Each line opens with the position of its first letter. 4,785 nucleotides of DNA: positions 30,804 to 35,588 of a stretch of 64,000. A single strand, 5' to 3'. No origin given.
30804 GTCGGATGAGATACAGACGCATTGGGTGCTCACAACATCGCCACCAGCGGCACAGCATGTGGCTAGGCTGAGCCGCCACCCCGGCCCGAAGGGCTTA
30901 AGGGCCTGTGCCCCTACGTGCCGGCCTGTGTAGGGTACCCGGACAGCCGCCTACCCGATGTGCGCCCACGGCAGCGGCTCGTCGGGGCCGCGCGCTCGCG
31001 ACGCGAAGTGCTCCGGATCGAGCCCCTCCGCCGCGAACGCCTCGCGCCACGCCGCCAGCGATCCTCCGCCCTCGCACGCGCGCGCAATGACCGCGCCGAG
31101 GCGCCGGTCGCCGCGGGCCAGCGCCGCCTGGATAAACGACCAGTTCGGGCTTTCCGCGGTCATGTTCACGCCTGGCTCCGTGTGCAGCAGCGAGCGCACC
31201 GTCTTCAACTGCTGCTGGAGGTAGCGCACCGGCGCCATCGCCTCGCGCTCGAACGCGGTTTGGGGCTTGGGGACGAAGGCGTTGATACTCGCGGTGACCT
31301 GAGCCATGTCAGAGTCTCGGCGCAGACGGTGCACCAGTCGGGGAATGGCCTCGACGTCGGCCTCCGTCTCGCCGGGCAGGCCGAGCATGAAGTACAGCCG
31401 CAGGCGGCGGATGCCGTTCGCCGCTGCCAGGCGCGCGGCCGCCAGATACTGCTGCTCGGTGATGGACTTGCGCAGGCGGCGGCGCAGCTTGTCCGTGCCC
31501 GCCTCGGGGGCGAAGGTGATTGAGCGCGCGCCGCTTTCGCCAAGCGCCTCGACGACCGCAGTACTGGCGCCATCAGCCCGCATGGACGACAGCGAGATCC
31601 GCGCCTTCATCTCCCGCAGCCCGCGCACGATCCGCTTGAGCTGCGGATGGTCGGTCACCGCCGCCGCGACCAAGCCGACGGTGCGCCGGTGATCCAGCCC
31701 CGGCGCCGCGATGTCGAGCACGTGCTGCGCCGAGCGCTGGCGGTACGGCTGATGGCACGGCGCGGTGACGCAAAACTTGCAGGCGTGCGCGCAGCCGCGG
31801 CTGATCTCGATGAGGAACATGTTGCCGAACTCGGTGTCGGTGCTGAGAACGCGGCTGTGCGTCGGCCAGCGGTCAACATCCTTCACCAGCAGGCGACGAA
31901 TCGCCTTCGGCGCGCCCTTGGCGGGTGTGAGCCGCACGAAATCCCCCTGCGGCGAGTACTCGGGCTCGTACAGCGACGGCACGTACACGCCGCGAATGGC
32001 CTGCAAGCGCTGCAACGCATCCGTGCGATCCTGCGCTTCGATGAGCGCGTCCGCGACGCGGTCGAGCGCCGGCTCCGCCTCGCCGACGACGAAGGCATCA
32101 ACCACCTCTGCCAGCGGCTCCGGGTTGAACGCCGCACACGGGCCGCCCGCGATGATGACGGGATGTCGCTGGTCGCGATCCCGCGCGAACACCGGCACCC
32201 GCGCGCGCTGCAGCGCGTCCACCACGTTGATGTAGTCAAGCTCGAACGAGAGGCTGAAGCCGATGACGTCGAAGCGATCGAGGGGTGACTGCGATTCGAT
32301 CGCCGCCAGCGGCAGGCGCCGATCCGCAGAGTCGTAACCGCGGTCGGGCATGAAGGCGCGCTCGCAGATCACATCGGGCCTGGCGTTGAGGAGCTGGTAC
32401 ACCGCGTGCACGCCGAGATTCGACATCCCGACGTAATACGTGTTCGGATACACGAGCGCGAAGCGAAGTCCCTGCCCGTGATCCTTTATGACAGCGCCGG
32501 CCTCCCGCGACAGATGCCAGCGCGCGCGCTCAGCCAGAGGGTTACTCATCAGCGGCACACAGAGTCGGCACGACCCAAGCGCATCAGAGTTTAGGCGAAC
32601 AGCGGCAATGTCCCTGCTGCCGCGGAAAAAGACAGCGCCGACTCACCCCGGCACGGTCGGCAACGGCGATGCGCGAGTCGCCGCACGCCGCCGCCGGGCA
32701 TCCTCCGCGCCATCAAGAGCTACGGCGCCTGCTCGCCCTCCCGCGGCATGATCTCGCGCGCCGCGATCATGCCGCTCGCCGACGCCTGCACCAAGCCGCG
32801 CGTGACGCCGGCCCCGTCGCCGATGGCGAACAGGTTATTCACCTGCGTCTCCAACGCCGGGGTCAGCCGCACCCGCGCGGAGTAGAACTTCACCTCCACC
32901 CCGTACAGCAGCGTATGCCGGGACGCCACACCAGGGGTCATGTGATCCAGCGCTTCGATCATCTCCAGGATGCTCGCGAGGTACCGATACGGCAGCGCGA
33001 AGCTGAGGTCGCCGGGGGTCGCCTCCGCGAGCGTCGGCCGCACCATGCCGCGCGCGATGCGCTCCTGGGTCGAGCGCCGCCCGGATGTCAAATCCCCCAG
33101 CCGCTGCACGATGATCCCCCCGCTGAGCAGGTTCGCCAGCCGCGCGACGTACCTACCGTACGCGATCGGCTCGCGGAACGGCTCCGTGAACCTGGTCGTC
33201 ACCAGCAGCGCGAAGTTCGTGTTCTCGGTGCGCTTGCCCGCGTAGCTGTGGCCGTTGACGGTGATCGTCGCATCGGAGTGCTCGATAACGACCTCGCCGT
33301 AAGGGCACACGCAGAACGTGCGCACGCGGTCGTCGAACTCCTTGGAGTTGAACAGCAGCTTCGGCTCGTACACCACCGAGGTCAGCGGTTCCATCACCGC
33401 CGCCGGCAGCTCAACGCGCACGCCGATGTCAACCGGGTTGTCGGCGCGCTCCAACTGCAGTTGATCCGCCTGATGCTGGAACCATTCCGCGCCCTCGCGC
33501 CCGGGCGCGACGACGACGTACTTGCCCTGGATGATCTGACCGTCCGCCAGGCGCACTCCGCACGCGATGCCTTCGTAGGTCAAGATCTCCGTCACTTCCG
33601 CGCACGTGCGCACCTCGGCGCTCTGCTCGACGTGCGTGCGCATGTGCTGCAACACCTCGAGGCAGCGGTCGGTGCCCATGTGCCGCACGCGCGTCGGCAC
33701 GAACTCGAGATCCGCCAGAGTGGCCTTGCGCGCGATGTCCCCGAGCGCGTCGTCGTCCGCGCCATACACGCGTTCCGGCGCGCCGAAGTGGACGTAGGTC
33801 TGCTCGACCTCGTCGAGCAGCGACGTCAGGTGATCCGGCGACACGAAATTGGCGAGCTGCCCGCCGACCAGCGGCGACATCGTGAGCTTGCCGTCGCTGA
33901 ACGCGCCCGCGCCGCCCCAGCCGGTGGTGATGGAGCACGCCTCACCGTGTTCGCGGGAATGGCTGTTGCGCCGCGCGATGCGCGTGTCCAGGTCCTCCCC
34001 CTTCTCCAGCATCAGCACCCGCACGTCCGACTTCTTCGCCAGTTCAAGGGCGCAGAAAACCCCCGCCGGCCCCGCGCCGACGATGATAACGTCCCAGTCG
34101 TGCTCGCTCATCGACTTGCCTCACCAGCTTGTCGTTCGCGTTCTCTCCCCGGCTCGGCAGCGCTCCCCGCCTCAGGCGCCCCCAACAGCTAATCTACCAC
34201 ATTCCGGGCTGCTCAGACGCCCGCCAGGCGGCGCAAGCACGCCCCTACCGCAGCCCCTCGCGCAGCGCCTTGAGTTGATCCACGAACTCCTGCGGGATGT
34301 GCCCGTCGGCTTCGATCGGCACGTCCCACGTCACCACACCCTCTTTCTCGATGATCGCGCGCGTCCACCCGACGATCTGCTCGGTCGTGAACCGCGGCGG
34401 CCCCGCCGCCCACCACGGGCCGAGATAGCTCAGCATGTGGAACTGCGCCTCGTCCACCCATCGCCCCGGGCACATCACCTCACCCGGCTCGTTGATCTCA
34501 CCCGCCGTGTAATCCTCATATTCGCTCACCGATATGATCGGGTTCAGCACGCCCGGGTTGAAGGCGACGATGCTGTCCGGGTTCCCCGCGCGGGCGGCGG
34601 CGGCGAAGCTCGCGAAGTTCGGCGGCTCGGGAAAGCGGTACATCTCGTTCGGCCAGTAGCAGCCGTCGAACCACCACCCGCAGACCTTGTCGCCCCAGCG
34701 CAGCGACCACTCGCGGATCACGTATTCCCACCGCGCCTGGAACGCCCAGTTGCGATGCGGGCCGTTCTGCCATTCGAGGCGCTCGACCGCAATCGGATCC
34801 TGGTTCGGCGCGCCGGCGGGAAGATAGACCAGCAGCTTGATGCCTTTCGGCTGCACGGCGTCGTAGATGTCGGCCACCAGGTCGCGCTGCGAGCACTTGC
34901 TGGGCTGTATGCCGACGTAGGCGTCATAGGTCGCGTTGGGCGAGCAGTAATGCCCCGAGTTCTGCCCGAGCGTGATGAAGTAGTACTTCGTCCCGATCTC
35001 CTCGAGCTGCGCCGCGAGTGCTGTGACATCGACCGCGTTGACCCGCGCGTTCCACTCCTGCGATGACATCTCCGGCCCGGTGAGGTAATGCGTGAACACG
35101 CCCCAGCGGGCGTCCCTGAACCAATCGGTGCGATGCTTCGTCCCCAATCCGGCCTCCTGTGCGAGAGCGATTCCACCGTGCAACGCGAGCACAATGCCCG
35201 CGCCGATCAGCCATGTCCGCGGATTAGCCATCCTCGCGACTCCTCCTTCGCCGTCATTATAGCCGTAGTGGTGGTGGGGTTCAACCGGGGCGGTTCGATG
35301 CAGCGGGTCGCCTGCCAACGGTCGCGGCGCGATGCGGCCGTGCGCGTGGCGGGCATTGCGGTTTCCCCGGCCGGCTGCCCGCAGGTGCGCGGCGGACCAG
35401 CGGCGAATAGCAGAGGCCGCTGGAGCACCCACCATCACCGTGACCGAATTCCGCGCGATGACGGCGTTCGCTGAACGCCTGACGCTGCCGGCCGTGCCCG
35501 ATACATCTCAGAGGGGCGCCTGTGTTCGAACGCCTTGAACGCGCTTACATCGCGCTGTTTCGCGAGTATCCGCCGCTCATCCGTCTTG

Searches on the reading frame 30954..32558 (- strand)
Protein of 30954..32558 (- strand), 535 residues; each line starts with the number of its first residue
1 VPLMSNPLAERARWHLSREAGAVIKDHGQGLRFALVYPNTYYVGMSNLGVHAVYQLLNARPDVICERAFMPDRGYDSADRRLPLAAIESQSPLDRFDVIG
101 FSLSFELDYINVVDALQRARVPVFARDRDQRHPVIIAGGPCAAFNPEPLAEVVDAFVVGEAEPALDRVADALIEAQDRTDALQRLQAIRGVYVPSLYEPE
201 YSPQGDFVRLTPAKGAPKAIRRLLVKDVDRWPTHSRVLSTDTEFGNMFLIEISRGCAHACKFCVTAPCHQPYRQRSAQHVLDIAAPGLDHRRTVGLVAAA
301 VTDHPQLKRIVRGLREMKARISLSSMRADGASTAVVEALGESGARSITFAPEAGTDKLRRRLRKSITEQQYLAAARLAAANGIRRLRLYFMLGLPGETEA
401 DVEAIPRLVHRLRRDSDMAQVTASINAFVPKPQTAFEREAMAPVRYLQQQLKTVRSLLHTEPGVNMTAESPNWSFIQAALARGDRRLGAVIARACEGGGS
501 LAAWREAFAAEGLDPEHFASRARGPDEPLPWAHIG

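Call 43: search_protein_families(library=pfam, proteins=[window:30954-32558:-], max_evalue=0.0001)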
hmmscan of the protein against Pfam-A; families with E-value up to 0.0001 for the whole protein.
window:30954-32558:- (535 aa): 2 families
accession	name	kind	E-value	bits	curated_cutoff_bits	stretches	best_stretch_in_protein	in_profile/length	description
PF19864.5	Radical_SAM_N2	-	1.3e-47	161.5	29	1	49-194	1-151/151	Radical SAM proteins, N-terminal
PF04055.27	Radical_SAM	-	4.8e-20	72.8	29.5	1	250-405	1-162/166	Radical SAM superfamily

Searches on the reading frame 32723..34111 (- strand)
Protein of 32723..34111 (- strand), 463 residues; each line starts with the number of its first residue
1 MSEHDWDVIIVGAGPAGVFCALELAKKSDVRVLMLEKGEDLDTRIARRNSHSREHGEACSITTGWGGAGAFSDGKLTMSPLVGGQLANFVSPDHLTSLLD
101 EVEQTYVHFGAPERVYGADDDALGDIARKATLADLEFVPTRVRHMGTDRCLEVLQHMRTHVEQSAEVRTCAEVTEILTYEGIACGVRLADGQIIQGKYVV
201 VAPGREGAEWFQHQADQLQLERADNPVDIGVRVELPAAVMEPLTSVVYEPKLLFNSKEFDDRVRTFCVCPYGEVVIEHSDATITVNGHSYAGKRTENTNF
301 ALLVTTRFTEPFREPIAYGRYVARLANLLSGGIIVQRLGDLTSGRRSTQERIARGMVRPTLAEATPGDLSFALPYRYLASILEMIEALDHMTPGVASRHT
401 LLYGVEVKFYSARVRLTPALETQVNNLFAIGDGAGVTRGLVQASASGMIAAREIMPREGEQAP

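Call 43: search_protein_families(library=pfam, proteins=[window:32723-34111:-], max_evalue=0.0001)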
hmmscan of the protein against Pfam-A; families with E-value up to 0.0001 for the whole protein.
window:32723-34111:- (463 aa): 11 families
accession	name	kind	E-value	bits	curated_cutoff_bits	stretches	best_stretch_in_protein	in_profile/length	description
PF21688.3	FAD-depend_C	-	1.8e-13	51.6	27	1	259-407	42-195/197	FAD-dependent protein, C-terminal domain-like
PF01134.28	GIDA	-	8.1e-13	48.6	22.1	0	366-454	301-383/391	Glucose inhibited division protein A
PF07992.20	Pyr_redox_2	-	4.2e-11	43.3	26.1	1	7-39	2-33/291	Pyridine nucleotide-disulphide oxidoreductase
PF01266.30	DAO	-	5.7e-08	33.1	27.9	1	7-41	1-34/353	FAD dependent oxidoreductase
PF03486.20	HI0933_like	-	8.6e-08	32.4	50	1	7-45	2-39/244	HI0933-like protein Rossmann domain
PF00890.30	FAD_binding_2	-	1.4e-06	28.3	20.4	1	7-40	1-33/414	FAD binding domain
PF13450.12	NAD_binding_8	-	3e-06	27.9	21.9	1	10-50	1-40/68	NAD(P)-binding Rossmann-like domain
PF01946.23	Thi4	-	3.6e-06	26.8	26.2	1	6-37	18-49/235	Thi4 family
PF05834.18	Lycopene_cycl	-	8.6e-06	25.5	23.4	0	7-41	1-36/380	Lycopene cyclase protein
PF13738.12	Pyr_redox_3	-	1.7e-05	24.7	30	1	9-39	1-31/305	Pyridine nucleotide-disulphide oxidoreductase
PF01494.25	FAD_binding_3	-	4.4e-05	23.3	22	0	6-40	2-35/349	FAD binding domain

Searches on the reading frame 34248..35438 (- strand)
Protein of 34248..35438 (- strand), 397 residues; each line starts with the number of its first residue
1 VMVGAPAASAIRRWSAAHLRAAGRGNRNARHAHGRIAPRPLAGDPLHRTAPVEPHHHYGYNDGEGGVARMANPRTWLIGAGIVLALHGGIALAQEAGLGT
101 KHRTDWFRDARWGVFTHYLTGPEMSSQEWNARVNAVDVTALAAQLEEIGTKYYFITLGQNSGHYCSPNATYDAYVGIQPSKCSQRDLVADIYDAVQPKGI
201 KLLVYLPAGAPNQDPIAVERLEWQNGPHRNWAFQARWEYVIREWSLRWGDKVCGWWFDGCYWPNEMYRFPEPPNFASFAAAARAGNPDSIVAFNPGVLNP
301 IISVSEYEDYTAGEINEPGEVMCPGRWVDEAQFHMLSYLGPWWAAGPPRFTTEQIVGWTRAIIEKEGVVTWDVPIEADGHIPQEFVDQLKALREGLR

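Call 43: search_protein_families(library=pfam, proteins=[window:34248-35438:-], max_evalue=0.0001)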
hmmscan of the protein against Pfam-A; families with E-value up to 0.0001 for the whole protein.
window:34248-35438:- (397 aa): 1 family
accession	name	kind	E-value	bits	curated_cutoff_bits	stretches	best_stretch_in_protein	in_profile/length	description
PF01120.23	Alpha_L_fucos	-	2.1e-09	37.7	25.2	1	137-392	95-336/345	Alpha-L-fucosidase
